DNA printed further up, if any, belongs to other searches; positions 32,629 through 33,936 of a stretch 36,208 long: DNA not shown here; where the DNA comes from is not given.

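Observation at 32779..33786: HEPN-like (R-x4-H) single-protein candidate abortive-infection effector with an unknown N-terminal domain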

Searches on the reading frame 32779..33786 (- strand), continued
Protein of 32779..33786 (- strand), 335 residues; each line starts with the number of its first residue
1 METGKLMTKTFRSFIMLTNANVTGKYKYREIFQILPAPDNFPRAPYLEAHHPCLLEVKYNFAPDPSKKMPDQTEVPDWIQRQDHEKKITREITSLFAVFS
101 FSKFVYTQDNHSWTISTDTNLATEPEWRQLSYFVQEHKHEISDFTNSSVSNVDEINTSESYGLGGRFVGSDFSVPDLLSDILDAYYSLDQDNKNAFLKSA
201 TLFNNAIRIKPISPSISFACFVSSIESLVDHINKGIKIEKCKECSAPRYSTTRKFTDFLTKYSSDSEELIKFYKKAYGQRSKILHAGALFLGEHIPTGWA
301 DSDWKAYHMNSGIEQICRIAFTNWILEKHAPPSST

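Call 39: fold_search(model_id=the predicted structure, library=pdb)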
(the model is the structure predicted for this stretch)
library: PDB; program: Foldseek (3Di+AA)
matches with E <= 10: 263; with E <= 0.001: 0
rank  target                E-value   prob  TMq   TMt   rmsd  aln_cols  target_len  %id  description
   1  2hsb                  1.9e-01  0.97  0.26  0.58   6.0       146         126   10  Crystal structure of a hepn domain containing protein (af_0298) from archaeoglobus fulgidus at 1.95 A resolution (released 2006-08-15)
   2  6w2w                  3.3e-01  0.14  0.13  0.16  16.1       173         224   11  Junction 24, DHR14-DHR18 (released 2020-04-15)
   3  5yep_C                3.5e-01  0.54  0.19  0.38   9.8       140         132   14  Crystal structure of SO_3166-SO_3165 from Shewanella oneidensis (released 2018-03-28)
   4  6tug_F                3.5e-01  0.51  0.21  0.18  10.9       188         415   14  Enterococcus italicus Csm6 bound to cyclic hexa-2'-fluoro-hexa-dAMP (released 2020-02-26)
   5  5yep_B                3.9e-01  0.80  0.24  0.48   6.1       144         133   10  Crystal structure of SO_3166-SO_3165 from Shewanella oneidensis (released 2018-03-28)
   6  8rsr                  4.8e-01  0.38  0.22  0.19  11.9       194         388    9  Crystal structure of marine actinobacteria clade rhodopsin (MAR) - human GTPase Arf1 (L8K,Q71L) chimera; N state (released 2025-04-02)
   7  7bxo_G                5.0e-01  0.63  0.22  0.47   7.6       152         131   11  Crystal structure of the toxin-antitoxin with AMP-PNP (released 2020-09-30)
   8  3o10_C                5.3e-01  0.72  0.23  0.49   7.6       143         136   10  Crystal structure of the HEPN domain from human sacsin (released 2011-03-30)
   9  7bxo_D                5.3e-01  0.57  0.21  0.43   8.6       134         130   12  Crystal structure of the toxin-antitoxin with AMP-PNP (released 2020-09-30)
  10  7bxo_H                5.6e-01  0.54  0.21  0.42   8.8       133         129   12  Crystal structure of the toxin-antitoxin with AMP-PNP (released 2020-09-30)
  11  7sau_A                5.6e-01  0.14  0.14  0.19  19.2       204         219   12  Structure of GldLM, the proton-powered motor that drives Type IX protein secretion and gliding motility in Schleiferia (released 2022-03-23)
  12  5yjc_A                6.2e-01  0.57  0.25  0.32   8.1       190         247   13  Structural insights into the CRISPR-Cas-associated ribonuclease activity of Staphylococcus epidermidis Csm6 (released 2018-10-17)
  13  6qd6_F                8.5e-01  0.14  0.17  0.14  16.1       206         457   14  Molecular scaffolds expand the nanobody toolkit for cryo-EM applications: crystal structure of Mb-cHopQ-Nb207 (released 2019-12-18)
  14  8ka6_B                9.9e-01  0.13  0.18  0.28   8.9       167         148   13  De novo design protein -NA7 (released 2024-08-07)
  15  6xvi_C                9.9e-01  0.13  0.18  0.15  17.9       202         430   12  Crystal structure of Megabody Mb-Nb207-c7HopQ_A12 (released 2021-01-13)
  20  7ae2_A                1.4e+00  0.35  0.22  0.42   7.0       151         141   14  Crystal structure of HEPN(H107A-Y109F) toxin in complex with MNT antitoxin (released 2020-12-30)
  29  8xeh_B                2.2e+00  0.14  0.20  0.36   8.0       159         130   11  Crystal structure of HEPN-MNT complex (released 2024-12-18)
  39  1ylm_A                2.6e+00  0.44  0.28  0.56   5.4       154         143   12  Structure of Cytosolic Protein of Unknown Function YutE from Bacillus subtilis (released 2005-03-01)
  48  9bj6_C                2.8e+00  0.18  0.22  0.40   9.4       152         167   14  Crystal structure of the HEPN family member AbiV, an RNase in a two-component antiphage system in Lactococcus lactis (released 2025-08-13)
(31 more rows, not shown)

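Call 41: find_homologous_proteins(query=A2, max_evalue=0.00001)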
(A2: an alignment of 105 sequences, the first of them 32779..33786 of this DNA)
Query A2 (105 sequences) (335 aa, profile of the alignment): 32 proteins with E <= 0.00001 among 4964 candidates.
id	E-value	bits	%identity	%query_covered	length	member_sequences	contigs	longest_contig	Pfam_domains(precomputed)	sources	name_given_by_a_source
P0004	1.3e-102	362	80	100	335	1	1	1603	-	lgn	-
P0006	6.4e-102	359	80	96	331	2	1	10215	-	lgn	-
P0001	1.2e-101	358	100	98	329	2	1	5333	-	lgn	-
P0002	3.6e-101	357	86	98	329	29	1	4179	-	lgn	-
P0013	4.4e-101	357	74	97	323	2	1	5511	-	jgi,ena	-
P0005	2.3e-100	354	80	98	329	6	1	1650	-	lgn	-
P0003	3.1e-100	354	83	98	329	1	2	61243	-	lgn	-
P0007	3.7e-100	354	77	96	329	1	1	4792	-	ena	-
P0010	2.8e-99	351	75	96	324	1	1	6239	-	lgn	-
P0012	4.4e-99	350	72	96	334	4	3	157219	-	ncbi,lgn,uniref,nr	ncbi:hypothetical protein N5E96_12380 [Pseudomonas mosselii]|uniref:hypothetical protein n=1 Tax=Pse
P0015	1.2e-98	349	76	93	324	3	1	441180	-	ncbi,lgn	-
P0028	6.4e-98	346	50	93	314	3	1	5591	-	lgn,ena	-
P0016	7.2e-98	346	72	98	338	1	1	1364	-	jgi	jgi:hypothetical protein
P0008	2.3e-97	344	77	98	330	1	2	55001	-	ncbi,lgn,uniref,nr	ncbi:hypothetical protein [Pseudomonas sp.]|uniref:hypothetical protein n=1 Tax=Pseudomonas sp. TaxI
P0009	3.0e-97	344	79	95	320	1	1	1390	-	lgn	-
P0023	2.2e-92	328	61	96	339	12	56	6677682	-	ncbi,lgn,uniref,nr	ncbi:TPA: hypothetical protein ACKTGI_004007 [Pseudomonas aeruginosa]|uniref:hypothetical protein n=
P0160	4.7e-78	281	23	94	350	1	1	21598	-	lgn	-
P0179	1.2e-77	280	27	86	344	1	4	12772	-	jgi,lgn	jgi:hypothetical protein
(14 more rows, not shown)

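Call 44: find_related_loci(query=A1, collection=genome_contigs, flank=8000)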
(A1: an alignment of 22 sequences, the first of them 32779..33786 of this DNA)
Query A1 (335 aa) in genome_contigs; peptide patterns used: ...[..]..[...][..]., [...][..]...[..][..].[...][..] (x = any residue, [..] = any of these).
21 stretches matched a pattern, but none encodes a relative of the query by tblastn (E <= 1e-3).

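Call 45: find_related_loci(query=A1, collection=viral_contigs, flank=8000)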
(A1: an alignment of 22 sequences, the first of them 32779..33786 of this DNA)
Query A1 (335 aa) in viral_contigs; peptide patterns used: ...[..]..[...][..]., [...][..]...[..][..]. (x = any residue, [..] = any of these).
16 stretches matched a pattern; 2 encode a relative of the query (tblastn E <= 1e-3); 2 distinct loci.
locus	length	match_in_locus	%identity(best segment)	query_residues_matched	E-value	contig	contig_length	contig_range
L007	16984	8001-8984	79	2-329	0e+0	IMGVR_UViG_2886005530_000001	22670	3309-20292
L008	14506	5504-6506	86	1-334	8e-147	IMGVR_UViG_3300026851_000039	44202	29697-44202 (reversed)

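Call 46: find_encoding_contigs(protein=P0160, flank=8000, max_places=3)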
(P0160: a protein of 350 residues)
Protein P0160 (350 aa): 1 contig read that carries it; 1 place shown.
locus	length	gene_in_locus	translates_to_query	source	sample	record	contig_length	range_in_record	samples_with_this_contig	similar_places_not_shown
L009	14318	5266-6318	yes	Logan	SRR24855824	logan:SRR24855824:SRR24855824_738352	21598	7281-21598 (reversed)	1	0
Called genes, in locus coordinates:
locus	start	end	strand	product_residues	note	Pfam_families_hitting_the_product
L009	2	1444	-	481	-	?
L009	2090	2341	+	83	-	PF01381:HTH_3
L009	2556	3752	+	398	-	-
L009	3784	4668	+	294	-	PF08867:FRG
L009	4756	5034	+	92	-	-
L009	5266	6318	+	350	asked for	-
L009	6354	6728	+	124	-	-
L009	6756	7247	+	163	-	-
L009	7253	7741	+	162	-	PF22522:DUF6998 (weak)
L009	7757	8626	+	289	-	PF14088:DUF4268 (faint)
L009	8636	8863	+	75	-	PF14088:DUF4268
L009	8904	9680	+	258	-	-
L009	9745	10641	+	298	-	PF05066:HARE-HTH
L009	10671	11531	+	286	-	PF01844:HNH (weak)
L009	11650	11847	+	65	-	PF13443:HTH_26, PF01381:HTH_3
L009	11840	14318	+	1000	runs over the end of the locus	PF04313:HSDR_N, PF00270:DEAD, PF04851:ResIII, PF18766:SWI2_SNF2, PF22679:T1R_D3-like, PF12008:EcoR124_C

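Call 47: find_encoding_contigs(protein=P0179, flank=8000, max_places=3)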
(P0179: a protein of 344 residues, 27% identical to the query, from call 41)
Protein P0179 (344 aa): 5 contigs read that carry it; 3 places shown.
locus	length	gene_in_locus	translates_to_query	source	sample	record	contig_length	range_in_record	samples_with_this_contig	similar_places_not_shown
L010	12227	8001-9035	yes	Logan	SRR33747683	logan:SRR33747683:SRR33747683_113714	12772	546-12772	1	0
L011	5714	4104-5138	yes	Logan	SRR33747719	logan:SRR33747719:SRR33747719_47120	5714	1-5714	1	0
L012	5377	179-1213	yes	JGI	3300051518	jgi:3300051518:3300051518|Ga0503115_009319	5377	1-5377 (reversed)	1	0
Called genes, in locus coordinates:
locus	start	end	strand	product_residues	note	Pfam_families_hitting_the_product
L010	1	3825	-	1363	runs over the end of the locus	PF23952:LRR_EndoS (faint), PF01030:Recep_L_domain (weak)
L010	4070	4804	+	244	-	PF00072:Response_reg, PF04397:LytTR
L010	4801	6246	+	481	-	PF07695:7TMR-DISM_7TM, PF06580:His_kinase, PF02518:HATPase_c (weak)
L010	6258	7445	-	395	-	PF00202:Aminotran_3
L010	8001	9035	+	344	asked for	-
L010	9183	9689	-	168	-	PF19765:DUF6252 (weak)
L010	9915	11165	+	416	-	PF00999:Na_H_Exchanger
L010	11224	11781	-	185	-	PF13302:Acetyltransf_3 (faint), PF00583:Acetyltransf_1, PF13508:Acetyltransf_7, PF08445:FR47, PF13673:Acetyltransf_10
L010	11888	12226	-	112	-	?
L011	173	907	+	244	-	PF00072:Response_reg, PF04397:LytTR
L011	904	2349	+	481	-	PF07695:7TMR-DISM_7TM, PF06580:His_kinase, PF02518:HATPase_c (weak)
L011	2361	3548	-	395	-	PF00202:Aminotran_3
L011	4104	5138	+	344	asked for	-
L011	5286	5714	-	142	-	?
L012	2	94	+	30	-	?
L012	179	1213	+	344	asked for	-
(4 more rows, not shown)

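Call 48: find_encoding_contigs(protein=P0030, flank=8000, max_places=3)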
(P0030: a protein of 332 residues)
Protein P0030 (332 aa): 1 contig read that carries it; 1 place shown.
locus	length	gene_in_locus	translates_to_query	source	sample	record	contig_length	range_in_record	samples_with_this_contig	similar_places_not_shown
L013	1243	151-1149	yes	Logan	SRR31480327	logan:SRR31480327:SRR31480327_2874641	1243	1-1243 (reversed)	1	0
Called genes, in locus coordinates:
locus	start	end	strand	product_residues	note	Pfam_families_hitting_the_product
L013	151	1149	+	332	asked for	-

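Call 49: search_dna_similar(query=window:32779-33786:-, collection=phages, mode=protein, max_evalue=0.001)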
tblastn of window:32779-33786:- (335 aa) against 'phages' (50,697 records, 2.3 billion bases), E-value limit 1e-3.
No match.

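Call 50: search_dna_similar(query=window:32779-33786:-, collection=plasmids, mode=protein, max_evalue=0.001)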
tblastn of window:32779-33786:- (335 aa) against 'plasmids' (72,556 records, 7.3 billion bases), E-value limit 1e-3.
Records with a match: 1; places in all: 1; records where one place covers at least 80% of the query: 1.
Best place of each record, by identity: <60% 1.
By first word of the organism name: Pantoea 1.
By predicted mobility (MOB-suite, as given by PLSDB): mobilizable 1.
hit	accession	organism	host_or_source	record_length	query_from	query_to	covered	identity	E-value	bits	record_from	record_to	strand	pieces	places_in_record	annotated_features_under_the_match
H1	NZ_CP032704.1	Pantoea soli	single isolate,soil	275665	6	331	97%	25.9%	3e-19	96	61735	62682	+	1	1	hypothetical protein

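Call 51: get_annotated_region(hit=H1, flank=10000)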
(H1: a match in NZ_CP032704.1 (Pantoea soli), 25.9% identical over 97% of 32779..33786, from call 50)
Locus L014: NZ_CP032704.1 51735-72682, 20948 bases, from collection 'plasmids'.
description: Pantoea soli strain DSM 32899 plasmid unnamed2, complete sequence
organism: Pantoea soli (NCBI taxid 3098669)
taxonomy: Bacteria; Pseudomonadota; Gammaproteobacteria; Enterobacterales; Erwiniaceae; Pantoea; Pantoea soli
host: -; source: single isolate,soil; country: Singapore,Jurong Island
typing (MOB-suite, as given by PLSDB): mobilizable; relaxase MOBF
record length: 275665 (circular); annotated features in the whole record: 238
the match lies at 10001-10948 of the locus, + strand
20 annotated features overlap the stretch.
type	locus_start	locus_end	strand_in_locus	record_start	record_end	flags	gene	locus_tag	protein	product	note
CDS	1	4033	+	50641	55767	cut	traI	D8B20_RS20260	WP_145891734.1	conjugative transfer relaxase/helicase TraI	-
CDS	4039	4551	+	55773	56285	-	-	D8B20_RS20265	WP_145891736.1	hypothetical protein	-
CDS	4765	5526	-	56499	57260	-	-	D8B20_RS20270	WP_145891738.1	site-specific integrase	GO:0015074 - DNA integration [Evidence IEA]; GO:0006310 - DNA recombination [Evidence IEA]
CDS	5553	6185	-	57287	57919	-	-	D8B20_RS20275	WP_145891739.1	hypothetical protein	-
CDS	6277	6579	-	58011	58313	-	-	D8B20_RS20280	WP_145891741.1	hypothetical protein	-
CDS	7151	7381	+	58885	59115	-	vapB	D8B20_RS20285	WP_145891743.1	type II toxin-antitoxin system VapB family antitoxin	-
CDS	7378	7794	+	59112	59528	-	-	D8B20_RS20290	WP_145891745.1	type II toxin-antitoxin system VapC family toxin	-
CDS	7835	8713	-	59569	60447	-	-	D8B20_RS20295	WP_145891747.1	restriction endonuclease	GO:0009307 - DNA restriction-modification system [Evidence IEA]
CDS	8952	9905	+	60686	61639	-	-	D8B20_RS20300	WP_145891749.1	hypothetical protein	-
CDS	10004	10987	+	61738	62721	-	-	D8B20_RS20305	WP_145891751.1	hypothetical protein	-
CDS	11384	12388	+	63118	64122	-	-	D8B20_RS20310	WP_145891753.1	Abi family protein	-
CDS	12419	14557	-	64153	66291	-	-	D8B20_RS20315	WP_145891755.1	AAA family ATPase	-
CDS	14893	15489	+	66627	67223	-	-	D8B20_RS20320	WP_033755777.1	recombinase family protein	GO:0006310 - DNA recombination [Evidence IEA]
CDS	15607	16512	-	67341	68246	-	-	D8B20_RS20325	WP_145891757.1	LysR family transcriptional regulator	GO:0006355 - regulation of DNA-templated transcription [Evidence IEA]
CDS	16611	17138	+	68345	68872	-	-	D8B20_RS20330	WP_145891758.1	GNAT family N-acetyltransferase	-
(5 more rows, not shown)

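Call 56: search_protein_families(library=pfam, proteins=[L008:1-933:+, L008:1533-3932:+, L008:4047-4346:+, L008:7079-7732:+, L008:8224-8793:+, L008:9140-9943:-, L008:10603-11271:-, L008:11178-12296:-, L008:12468-13313:-, L008:13323-14483:-], max_evalue=0.001)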
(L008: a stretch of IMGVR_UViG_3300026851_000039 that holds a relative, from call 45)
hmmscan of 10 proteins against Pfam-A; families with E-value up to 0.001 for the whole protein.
L008:1-933:+ (310 aa): 1 family
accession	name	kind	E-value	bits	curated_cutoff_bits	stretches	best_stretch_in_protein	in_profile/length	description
PF00419.26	Fimbrial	-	9.6e-16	58.9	25.6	1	164-309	2-150/151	Fimbrial protein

L008:1533-3932:+ (799 aa): 0 families

L008:4047-4346:+ (99 aa): 0 families

L008:7079-7732:+ (217 aa): 0 families

L008:8224-8793:+ (189 aa): 0 families

L008:9140-9943:- (267 aa): 1 family
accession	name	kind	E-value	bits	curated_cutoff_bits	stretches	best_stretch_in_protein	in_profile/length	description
PF02086.21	MethyltransfD12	-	6.3e-23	82.2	22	1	11-234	1-248/253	D12 class N6 adenine-specific DNA methyltransferase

L008:10603-11271:- (222 aa): 1 family
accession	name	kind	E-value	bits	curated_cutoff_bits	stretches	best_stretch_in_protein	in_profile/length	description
PF00182.24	Glyco_hydro_19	-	7.7e-11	42.7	25.5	1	127-198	103-170/232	Chitinase class I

L008:11178-12296:- (372 aa): 2 families
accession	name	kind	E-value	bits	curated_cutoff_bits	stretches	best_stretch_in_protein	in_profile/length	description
PF05954.17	Phage_GPD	-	1.7e-14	54.1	30.1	1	112-332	67-301/305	Phage tail baseplate hub (GPD)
PF24032.1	YQBQ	-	0.00084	19.3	27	0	272-334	222-284/294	YQBQ-like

L008:12468-13313:- (281 aa): 1 family
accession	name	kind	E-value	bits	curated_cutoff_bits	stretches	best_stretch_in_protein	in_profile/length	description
PF06995.16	Phage_P2_GpU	-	4.1e-35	120.5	27.5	1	159-275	3-119/120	Phage P2 GpU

L008:13323-14483:- (386 aa): 0 families

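Call 57: fold_search(model_id=the predicted structure, library=viral)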
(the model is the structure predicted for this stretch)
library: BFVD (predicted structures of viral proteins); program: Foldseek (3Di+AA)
matches with E <= 10: 234; with E <= 0.001: 0
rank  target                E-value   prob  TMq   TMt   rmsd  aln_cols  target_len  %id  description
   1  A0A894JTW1            1.7e-01  0.28  0.15  0.16  11.1       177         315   14  (no name in the UniProt tables at hand)
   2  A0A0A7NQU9            5.2e-01  0.08  0.09  0.04  24.1       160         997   13  Endonuclease [Lactobacillus phage LfeInf]
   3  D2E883                5.4e-01  0.25  0.22  0.34   9.9       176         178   15  (no name in the UniProt tables at hand)
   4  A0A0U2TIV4            7.1e-01  0.02  0.10  0.08  28.2       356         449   10  Uncharacterized protein [Pseudomonas phage SM1]
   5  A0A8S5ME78            7.8e-01  0.11  0.12  0.18  18.4       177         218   11  dUTPase [Siphoviridae sp. ctYh54]
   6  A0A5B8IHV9            9.2e-01  0.12  0.15  0.20  13.6       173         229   12  Uncharacterized protein [Mimiviridae sp. ChoanoV1]
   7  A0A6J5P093            9.2e-01  0.08  0.16  0.10  26.3       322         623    8  Uncharacterized protein [uncultured Caudovirales phage]
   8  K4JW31                9.7e-01  0.02  0.10  0.10  26.2       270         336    9  Uncharacterized protein [Caulobacter phage CcrColossus]
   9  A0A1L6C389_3          1.0e+00  0.02  0.12  0.05  35.0       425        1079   11  (no name in the UniProt tables at hand)
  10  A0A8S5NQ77            1.2e+00  0.21  0.21  0.28   9.1       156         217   11  Uncharacterized protein [Siphoviridae sp. ctpbe1]
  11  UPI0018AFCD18         1.2e+00  0.08  0.12  0.17  16.8       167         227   11  (no name look-up for this kind of identifier)
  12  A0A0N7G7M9            1.4e+00  0.04  0.11  0.07  20.6       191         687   15  AAA+ family ATPase [Chrysochromulina ericina virus CeV-01B]
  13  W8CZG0                1.5e+00  0.06  0.12  0.14  16.9       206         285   14  Uncharacterized protein [Erwinia phage PhiEaH1]
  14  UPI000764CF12         1.5e+00  0.04  0.08  0.05  28.3       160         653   13  (no name look-up for this kind of identifier)
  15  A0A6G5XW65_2          1.6e+00  0.07  0.16  0.08  22.9       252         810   10  (no name in the UniProt tables at hand)
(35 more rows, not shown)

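Call 58: find_encoding_contigs(protein=P0015, flank=8000, max_places=2)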
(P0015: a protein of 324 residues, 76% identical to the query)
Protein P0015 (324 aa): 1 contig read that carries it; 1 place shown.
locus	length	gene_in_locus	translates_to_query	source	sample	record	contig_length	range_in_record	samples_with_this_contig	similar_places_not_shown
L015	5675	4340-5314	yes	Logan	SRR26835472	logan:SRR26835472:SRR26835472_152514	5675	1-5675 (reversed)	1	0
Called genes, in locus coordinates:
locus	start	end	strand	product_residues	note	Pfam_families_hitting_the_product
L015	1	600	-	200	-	?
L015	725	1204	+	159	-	PF13404:HTH_AsnC-type, PF13412:HTH_24, PF01047:MarR (weak), PF08279:HTH_11 (weak), PF01037:AsnC_trans_reg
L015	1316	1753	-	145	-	PF05239:PRC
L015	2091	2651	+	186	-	PF18967:PycTM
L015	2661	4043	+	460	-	PF18134:AGS_C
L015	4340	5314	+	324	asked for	-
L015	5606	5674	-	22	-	?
